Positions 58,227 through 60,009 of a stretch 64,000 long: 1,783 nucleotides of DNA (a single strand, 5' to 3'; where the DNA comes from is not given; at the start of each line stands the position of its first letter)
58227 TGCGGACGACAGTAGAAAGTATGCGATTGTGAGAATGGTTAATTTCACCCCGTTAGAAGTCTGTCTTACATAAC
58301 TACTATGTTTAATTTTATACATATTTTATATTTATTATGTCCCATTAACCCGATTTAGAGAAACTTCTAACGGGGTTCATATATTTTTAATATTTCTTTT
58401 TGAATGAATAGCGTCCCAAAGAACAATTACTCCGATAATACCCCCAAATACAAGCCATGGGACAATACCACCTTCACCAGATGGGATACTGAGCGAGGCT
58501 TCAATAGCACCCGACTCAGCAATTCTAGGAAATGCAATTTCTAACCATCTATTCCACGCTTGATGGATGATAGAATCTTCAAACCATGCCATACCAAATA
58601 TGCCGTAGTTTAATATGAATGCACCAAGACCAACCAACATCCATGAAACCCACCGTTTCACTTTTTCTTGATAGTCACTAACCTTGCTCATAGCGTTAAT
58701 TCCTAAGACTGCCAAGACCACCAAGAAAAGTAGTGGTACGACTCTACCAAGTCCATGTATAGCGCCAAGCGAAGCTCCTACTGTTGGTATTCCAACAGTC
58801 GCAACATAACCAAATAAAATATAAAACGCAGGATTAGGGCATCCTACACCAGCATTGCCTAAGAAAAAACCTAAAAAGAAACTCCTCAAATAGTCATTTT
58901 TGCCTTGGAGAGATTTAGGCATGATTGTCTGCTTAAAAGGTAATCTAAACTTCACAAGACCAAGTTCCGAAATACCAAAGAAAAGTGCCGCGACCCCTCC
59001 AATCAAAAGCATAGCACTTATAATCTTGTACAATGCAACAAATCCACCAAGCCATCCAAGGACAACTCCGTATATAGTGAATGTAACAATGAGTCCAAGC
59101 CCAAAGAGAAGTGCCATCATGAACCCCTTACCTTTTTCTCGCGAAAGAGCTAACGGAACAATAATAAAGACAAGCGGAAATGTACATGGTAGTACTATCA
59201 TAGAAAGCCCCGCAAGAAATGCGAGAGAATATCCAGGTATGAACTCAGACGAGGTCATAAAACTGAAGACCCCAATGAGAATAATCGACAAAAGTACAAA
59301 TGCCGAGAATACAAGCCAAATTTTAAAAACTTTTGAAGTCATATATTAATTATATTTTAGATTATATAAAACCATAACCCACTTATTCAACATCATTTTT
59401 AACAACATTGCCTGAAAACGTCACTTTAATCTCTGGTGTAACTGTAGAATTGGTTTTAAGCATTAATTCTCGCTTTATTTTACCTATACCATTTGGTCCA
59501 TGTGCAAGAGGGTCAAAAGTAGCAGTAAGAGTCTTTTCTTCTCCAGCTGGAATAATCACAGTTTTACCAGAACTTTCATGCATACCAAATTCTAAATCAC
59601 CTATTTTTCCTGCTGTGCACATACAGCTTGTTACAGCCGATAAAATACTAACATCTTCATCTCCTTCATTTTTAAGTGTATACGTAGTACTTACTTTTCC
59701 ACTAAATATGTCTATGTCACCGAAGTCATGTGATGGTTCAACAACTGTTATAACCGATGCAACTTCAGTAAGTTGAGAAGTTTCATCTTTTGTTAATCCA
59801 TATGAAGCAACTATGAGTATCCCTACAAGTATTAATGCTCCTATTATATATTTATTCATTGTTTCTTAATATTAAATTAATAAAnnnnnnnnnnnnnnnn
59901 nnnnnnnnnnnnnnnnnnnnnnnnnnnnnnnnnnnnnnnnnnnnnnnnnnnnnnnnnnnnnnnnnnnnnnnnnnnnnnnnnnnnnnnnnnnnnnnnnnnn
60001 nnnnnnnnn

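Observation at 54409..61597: CsoR-headed copper / thiol-redox super-operon with an unusual gene set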

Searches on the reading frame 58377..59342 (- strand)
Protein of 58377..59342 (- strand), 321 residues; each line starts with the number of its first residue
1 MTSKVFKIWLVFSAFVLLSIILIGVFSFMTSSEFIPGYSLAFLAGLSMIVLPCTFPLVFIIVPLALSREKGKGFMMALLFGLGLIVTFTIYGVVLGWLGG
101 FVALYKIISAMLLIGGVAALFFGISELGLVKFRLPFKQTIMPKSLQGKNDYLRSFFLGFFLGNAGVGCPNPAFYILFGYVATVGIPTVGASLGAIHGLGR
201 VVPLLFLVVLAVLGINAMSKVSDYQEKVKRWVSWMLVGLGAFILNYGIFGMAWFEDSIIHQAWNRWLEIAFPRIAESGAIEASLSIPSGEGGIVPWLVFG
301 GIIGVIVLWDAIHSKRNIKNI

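Call 3: search_protein_families(library=pfam, proteins=[window:58377-59342:-], max_evalue=0.01)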
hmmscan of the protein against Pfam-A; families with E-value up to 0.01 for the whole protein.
window:58377-59342:- (321 aa): 2 families
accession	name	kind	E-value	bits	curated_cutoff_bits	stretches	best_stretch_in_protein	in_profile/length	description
PF02683.22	DsbD_TM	-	1.5e-09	37.9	27.1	1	41-244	8-215/219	Cytochrome C biogenesis protein transmembrane domain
PF13386.12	DsbD_2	-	0.00016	22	24.9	1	41-241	2-198/199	Cytochrome C biogenesis protein transmembrane region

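Call 4: search_protein_families(library=ncbifam, proteins=[window:58377-59342:-], max_evalue=0.01)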
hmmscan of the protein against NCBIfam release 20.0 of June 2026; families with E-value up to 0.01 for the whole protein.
window:58377-59342:- (321 aa): 2 families
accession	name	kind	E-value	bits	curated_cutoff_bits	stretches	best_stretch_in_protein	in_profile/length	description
NF045694.1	seleno_TsoB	exception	1e-11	43.6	805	1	41-245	188-392/572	rhodanese/DsbD fusion-like selenoprotein TsoB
NF001419.0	PRK00293.1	subfamily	2.1e-07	29.9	330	1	39-245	173-383/574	protein-disulfide reductase DsbD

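Call 16: find_homologous_proteins(query=window:58377-59342:-)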
Query window:58377-59342:- (321 aa): 1562 proteins with E <= 0.001 among 8000 candidates; the best 120 are listed.
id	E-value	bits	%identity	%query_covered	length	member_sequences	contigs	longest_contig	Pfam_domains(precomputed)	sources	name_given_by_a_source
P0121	6.0e-201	685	100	100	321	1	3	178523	PF02683.23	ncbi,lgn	-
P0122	1.1e-184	632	90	100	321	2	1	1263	PF02683.23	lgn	-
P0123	3.0e-183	627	91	98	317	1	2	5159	PF02683.23,PF13386.13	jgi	-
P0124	8.9e-182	622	88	100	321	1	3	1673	PF02683.23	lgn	-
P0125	1.1e-181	622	89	100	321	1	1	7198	PF02683.23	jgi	jgi:cytochrome c-type biogenesis protein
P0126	3.2e-181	620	90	99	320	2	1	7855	PF02683.23,PF13386.13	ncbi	-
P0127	3.2e-179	614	90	99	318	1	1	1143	PF02683.23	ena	-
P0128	6.9e-179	613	86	100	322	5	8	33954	PF02683.23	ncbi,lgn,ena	-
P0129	2.5e-178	611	89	98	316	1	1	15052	PF02683.23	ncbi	-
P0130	5.7e-177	606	87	99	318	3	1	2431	PF02683.23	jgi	jgi:cytochrome c-type biogenesis protein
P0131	1.3e-176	605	87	99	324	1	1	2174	PF02683.23,PF13386.13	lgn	-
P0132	9.3e-175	599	84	100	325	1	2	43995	PF02683.23,PF13386.13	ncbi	-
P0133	3.2e-174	597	85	100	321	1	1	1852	PF02683.23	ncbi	-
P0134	1.1e-173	595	85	98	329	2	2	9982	PF02683.23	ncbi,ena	-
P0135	2.4e-173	594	84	100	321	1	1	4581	PF02683.23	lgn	-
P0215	1.6e-145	503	72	98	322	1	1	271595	PF02683.23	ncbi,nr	ncbi:MAG: cytochrome C biogenesis protein [Candidatus Harrisonbacteria bacterium]|nr:cytochrome C bi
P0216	5.6e-144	498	72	99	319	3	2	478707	PF02683.23,PF13386.13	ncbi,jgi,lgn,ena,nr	ncbi:cytochrome C biogenesis protein [Candidatus Wolfebacteria bacterium]|nr:cytochrome C biogenesis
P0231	6.2e-116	406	60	98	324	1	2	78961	PF02683.23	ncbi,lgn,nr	ncbi:cytochrome C biogenesis protein [Candidatus Uhrbacteria bacterium]|nr:cytochrome C biogenesis p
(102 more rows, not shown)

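Call 17: find_encoding_contigs(protein=P0132, flank=8000, max_places=1)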
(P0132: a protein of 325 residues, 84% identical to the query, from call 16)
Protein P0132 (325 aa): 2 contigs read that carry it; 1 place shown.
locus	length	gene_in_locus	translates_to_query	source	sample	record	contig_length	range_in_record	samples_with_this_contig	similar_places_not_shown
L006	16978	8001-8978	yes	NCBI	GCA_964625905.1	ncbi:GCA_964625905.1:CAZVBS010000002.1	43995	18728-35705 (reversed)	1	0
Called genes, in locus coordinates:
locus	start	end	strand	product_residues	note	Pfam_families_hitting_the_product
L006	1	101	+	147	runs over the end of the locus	-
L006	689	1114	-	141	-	PF01814:Hemerythrin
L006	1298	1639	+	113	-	PF00903:Glyoxalase (weak)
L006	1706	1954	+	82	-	-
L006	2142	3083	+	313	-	PF01180:DHO_dh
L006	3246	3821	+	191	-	-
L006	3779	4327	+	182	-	-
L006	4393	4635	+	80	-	PF01541:GIY-YIG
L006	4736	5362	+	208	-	-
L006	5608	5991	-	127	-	PF03625:DUF302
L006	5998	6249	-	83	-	PF18926:DUF5676 (weak)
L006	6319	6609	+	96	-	PF02583:Trns_repr_metal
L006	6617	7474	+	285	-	PF00581:Rhodanese, PF07610:DUF1573, PF22544:HYDIN_VesB_CFA65-like_Ig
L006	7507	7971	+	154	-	PF07610:DUF1573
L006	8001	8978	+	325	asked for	PF13386:DsbD_2 (faint), PF02683:DsbD_TM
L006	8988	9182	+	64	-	-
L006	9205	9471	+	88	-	PF13192:Thioredoxin_3, PF00462:Glutaredoxin (weak), PF00085:Thioredoxin (weak)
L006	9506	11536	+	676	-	PF00122:E1-E2_ATPase, PF00702:Hydrolase, PF08282:Hydrolase_3 (faint)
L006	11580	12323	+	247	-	PF13462:Thioredoxin_4, PF13098:Thioredoxin_2 (weak), PF01323:DSBA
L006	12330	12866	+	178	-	-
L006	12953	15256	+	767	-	PF00173:Cyt-b5 (weak), PF02239:Cytochrom_D1, PF25174:Beta-prop_THOC3 (faint), PF10282:Lactonase (faint)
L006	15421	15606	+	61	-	PF18930:DUF5679 (faint)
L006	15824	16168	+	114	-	PF01035:DNA_binding_1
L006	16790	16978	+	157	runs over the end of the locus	-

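Call 18: find_encoding_contigs(protein=P0216, flank=8000, max_places=1)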
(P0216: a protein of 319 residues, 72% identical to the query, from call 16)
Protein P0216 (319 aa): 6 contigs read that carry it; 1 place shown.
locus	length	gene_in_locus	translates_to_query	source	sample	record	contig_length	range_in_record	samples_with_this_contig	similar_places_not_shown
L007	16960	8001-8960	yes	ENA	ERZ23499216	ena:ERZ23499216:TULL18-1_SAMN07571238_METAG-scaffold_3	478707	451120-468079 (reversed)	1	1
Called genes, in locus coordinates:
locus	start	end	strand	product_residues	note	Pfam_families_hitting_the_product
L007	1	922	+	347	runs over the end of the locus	PF11376:DUF3179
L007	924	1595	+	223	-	PF13462:Thioredoxin_4, PF01323:DSBA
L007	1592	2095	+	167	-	PF08534:Redoxin, PF00578:AhpC-TSA, PF00085:Thioredoxin (faint), PF13098:Thioredoxin_2 (weak)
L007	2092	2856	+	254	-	PF02683:DsbD_TM, PF13386:DsbD_2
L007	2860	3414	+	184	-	PF03358:FMN_red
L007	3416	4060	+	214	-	PF11738:DUF3298 (faint)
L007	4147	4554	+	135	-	-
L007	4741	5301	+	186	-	-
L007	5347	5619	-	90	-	PF00313:CSD, PF08206:OB_RNB (weak)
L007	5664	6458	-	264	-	PF01509:TruB_N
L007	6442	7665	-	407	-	PF07731:Cu-oxidase_2 (weak), PF07732:Cu-oxidase_3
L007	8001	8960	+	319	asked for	PF13386:DsbD_2 (faint), PF02683:DsbD_TM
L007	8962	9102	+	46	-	-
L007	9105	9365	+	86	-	PF13192:Thioredoxin_3 (faint)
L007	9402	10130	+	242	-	PF13098:Thioredoxin_2 (weak), PF13462:Thioredoxin_4, PF01323:DSBA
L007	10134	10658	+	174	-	-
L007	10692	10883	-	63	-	-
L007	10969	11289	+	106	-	-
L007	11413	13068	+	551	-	PF05970:PIF1, PF13245:AAA_19, PF13401:AAA_22, PF13604:AAA_30, PF21530:Pif1_2B_dom (weak), PF14493:HTH_40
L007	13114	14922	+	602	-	PF13522:GATase_6, PF13537:GATase_7, PF01380:SIS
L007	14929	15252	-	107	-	-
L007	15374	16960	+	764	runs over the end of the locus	PF00173:Cyt-b5 (weak), PF16819:DUF5074 (faint), PF25174:Beta-prop_THOC3 (faint), PF02239:Cytochrom_D1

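Call 19: find_encoding_contigs(protein=P0215, flank=8000, max_places=1)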
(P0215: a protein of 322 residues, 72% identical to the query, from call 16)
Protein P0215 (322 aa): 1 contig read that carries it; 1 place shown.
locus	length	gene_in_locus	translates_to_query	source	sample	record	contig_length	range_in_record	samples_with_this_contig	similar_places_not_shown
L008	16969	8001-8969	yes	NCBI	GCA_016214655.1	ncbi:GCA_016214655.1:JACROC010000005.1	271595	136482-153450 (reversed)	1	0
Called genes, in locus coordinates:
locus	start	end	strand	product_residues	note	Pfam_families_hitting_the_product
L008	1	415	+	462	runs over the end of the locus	-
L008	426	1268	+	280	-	-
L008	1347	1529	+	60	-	-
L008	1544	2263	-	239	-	PF13521:AAA_28 (weak)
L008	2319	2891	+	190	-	-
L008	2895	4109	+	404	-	PF23500:DUF7133 (weak), PF22807:TrAA12, PF07995:GSDH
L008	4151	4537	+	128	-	-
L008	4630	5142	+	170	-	PF07610:DUF1573, PF22544:HYDIN_VesB_CFA65-like_Ig (faint)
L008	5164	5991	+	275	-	PF11139:SfLAP (weak)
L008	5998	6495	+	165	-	-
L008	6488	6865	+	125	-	-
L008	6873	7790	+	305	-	-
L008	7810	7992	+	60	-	-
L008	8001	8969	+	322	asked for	PF02683:DsbD_TM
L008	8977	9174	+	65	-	-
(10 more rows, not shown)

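Call 20: find_encoding_contigs(protein=P0231, flank=8000, max_places=1)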
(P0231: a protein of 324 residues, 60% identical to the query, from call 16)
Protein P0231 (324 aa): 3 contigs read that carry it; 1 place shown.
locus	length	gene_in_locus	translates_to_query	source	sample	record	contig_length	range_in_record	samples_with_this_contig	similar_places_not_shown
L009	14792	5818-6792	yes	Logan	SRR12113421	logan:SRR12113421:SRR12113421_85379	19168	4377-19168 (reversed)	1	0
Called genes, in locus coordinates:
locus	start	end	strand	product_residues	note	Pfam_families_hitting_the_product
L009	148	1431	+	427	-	PF13173:AAA_14, PF13635:DUF4143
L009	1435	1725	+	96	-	-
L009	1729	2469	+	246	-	-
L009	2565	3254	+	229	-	-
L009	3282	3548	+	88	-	-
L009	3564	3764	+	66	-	PF11127:YgaP-like_TM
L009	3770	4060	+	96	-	-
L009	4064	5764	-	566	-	PF03109:ABC1, PF27536:UbiB_helical (weak)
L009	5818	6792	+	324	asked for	PF02683:DsbD_TM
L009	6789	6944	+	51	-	-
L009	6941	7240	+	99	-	PF13192:Thioredoxin_3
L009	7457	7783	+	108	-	-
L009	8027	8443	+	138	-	PF00011:HSP20, PF17886:ArsA_HSP20 (weak)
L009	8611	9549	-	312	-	PF01699:Na_Ca_ex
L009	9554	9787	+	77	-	PF09966:DUF2200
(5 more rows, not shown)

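Call 23: find_related_loci(query=A2, collection=genome_contigs, flank=10000)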
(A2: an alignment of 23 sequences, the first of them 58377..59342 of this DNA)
Query A2 (321 aa) in genome_contigs; peptide patterns used: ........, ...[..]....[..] (x = any residue, [..] = any of these).
422 stretches matched a pattern; 394 encode a relative of the query (tblastn E <= 1e-3); the best 80 are kept; 80 distinct loci.
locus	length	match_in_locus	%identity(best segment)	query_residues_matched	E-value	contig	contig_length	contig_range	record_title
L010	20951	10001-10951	90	1-317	3e-176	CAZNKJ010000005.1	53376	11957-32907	MAG TPA_asm: uncultured Candidatus Saccharibacteria bacterium isolate SRP128015_co3_155 genome assembly, contig: NODE_38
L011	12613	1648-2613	86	1-321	1e-171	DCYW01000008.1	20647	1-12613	MAG TPA_asm: Patescibacteria group bacterium UBA2100 UBA2100_contig_393, whole genome shotgun sequence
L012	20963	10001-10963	84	1-321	6e-171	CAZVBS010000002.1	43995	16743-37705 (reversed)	MAG TPA_asm: uncultured Candidatus Saccharibacteria bacterium isolate SRP128015_co3_51 genome assembly, contig: NODE_602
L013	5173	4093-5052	76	1-320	3e-161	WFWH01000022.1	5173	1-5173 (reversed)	MAG: Patescibacteria group bacterium isolate S141_125_esom k151_209355, whole genome shotgun sequence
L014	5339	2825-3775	79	1-317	2e-158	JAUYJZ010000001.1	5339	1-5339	MAG: bacterium isolate C24_metabat.bin.172 C24_k141_710815, whole genome shotgun sequence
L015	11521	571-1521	79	1-317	2e-156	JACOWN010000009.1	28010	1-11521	MAG: Parcubacteria group bacterium isolate NC_groundwater_127_Ag_B-0.1um_55_13 S3_GD2017_2_B1_scaffold_629, whole genome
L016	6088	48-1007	78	1-321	1e-156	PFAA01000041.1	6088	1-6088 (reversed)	MAG: Candidatus Campbellbacteria bacterium CG10_big_fil_rev_8_21_14_0_10_35_52 CG10_8_21_14_0.10_scaffold_15405_c, whole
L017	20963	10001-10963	75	1-320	2e-154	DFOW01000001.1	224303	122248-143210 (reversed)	MAG TPA_asm: Patescibacteria group bacterium UBA3531 UBA3531_contig_1018, whole genome shotgun sequence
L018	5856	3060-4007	77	1-316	3e-155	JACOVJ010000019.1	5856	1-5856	MAG: Candidatus Niyogibacteria bacterium isolate NC_groundwater_97_Ag_S-0.1um_54_719 S_p1_S3_170907_scaffold_41690, whol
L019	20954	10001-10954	77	1-318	4e-153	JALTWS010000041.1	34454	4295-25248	MAG: Candidatus Azambacteria bacterium isolate S141_metabat1_scaf2bin.007 S141_NODE_767_length_34454_cov_4.494596, whole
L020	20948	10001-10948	76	1-316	2e-152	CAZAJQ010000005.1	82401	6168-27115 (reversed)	MAG TPA_asm: uncultured Gammaproteobacteria bacterium isolate binchicken_co38_603 genome assembly, contig: NODE_739_leng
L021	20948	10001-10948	72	1-316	2e-149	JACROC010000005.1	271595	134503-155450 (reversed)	MAG: Candidatus Harrisonbacteria bacterium isolate NC_groundwater_1951_Pr3_S-0.2um_42_5 scaffold_324828, whole genome sh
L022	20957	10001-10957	72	1-319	2e-148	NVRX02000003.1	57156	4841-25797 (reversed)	MAG: Candidatus Wolfebacteria bacterium isolate NORP156 9322, whole genome shotgun sequence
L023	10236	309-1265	77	1-319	6e-147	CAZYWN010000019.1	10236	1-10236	MAG TPA_asm: uncultured Candidatus Saccharibacteria bacterium isolate binchicken_co134_818 genome assembly, contig: NODE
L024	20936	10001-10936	70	7-317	4e-144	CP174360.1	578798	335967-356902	MAG: Patescibacteria group bacterium UBA2103 chromosome, complete genome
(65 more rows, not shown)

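Call 53: search_solved_structures(query=A2, max_evalue=0.01)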
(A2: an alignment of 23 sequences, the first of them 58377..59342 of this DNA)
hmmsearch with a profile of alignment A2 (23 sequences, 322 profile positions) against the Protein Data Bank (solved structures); distinct sequences matched with E-value up to 0.01: 0.

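Call 62: predict_structure(alignment_id=A2)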
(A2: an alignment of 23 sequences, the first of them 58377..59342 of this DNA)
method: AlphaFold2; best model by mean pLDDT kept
length: 321 residues; sequences in the alignment: 23
mean_pLDDT: 72.1   pTM: 0.65
mean pLDDT of the five models: 72.1, 69.1, 69.0, 66.3, 64.8
residues with pLDDT >= 90: 7; 70-90: 191; 50-70: 108; < 50: 15
segments of 3 or more residues with pLDDT < 50: 134-147
pLDDT, mean of each block of 10 residues (from residue 1): 78 83 74 70 81 61 60 79 87 75 64 72 76 46 48 73 62 71 80 88 83 64 59 77 81 75 74 59 63 85 90 74 50
secondary structure, 60 per line:
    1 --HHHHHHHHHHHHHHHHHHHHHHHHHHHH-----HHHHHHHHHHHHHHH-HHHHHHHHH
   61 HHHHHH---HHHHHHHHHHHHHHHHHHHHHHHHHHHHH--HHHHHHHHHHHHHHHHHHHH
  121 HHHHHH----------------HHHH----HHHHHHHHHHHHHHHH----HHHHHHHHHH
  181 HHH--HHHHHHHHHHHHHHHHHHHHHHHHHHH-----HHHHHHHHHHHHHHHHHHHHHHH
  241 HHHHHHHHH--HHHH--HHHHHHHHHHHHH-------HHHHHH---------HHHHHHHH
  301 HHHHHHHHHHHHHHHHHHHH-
elements in order: H3-30 H36-50 H52-66 H70-98 H101-126 H143-146 H151-166 H171-183 H186-212 H218-249 H252-255 H258-270 H278-283 H293-320

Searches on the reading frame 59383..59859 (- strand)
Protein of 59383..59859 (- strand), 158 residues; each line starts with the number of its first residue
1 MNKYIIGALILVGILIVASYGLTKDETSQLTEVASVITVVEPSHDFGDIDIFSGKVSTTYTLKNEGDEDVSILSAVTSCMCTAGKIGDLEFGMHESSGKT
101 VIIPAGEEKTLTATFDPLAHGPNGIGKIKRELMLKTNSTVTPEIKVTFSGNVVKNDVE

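Call 3: search_protein_families(library=pfam, proteins=[window:59383-59859:-], max_evalue=0.01)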
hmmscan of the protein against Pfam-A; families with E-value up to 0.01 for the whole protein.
window:59383-59859:- (158 aa): 2 families
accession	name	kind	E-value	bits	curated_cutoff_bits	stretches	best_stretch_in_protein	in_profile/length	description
PF07610.17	DUF1573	-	7.7e-12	45.5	26.1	1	38-152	2-98/98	Protein of unknown function (DUF1573)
PF22544.2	HYDIN_VesB_CFA65-like_Ig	-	5.4e-08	33.4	25.5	1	41-151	7-100/100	HYDIN/CFA65/VesB-like, Ig-like domain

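Call 4: search_protein_families(library=ncbifam, proteins=[window:59383-59859:-], max_evalue=0.01)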
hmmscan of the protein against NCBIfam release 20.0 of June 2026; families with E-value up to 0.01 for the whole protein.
window:59383-59859:- (158 aa): 2 families
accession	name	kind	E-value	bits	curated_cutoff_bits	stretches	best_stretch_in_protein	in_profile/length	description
NF041425.1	OS_HP2_seleno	subfamily_domain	5.8e-07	29.8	100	1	43-152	5-97/98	OS_HP2 family (seleno)protein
NF012200.0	choice_anch_D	domain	2.6e-05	24.7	45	1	34-122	14-94/108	choice-of-anchor D domain-containing protein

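Call 51: search_solved_structures(query=window:59383-59859:-, max_evalue=1, show_alignments=2)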
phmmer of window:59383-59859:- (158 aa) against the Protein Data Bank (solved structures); distinct sequences matched with E-value up to 1: 4.
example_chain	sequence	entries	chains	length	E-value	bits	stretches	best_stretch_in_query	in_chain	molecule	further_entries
7pow_A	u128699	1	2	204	0.26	14.4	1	50-106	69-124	CDP-diacylglycerol--serine O-phosphatidyltransferase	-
7b1k_A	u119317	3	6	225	0.31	14.1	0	50-99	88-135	CDP-diacylglycerol--serine O-phosphatidyltransferase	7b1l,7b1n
4lsm_A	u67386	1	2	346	0.5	13.4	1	14-113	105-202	Glyceraldehyde 3-phosphate dehydrogenase, cytosolic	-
6rao_D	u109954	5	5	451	0.78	12.8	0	33-71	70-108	Afp3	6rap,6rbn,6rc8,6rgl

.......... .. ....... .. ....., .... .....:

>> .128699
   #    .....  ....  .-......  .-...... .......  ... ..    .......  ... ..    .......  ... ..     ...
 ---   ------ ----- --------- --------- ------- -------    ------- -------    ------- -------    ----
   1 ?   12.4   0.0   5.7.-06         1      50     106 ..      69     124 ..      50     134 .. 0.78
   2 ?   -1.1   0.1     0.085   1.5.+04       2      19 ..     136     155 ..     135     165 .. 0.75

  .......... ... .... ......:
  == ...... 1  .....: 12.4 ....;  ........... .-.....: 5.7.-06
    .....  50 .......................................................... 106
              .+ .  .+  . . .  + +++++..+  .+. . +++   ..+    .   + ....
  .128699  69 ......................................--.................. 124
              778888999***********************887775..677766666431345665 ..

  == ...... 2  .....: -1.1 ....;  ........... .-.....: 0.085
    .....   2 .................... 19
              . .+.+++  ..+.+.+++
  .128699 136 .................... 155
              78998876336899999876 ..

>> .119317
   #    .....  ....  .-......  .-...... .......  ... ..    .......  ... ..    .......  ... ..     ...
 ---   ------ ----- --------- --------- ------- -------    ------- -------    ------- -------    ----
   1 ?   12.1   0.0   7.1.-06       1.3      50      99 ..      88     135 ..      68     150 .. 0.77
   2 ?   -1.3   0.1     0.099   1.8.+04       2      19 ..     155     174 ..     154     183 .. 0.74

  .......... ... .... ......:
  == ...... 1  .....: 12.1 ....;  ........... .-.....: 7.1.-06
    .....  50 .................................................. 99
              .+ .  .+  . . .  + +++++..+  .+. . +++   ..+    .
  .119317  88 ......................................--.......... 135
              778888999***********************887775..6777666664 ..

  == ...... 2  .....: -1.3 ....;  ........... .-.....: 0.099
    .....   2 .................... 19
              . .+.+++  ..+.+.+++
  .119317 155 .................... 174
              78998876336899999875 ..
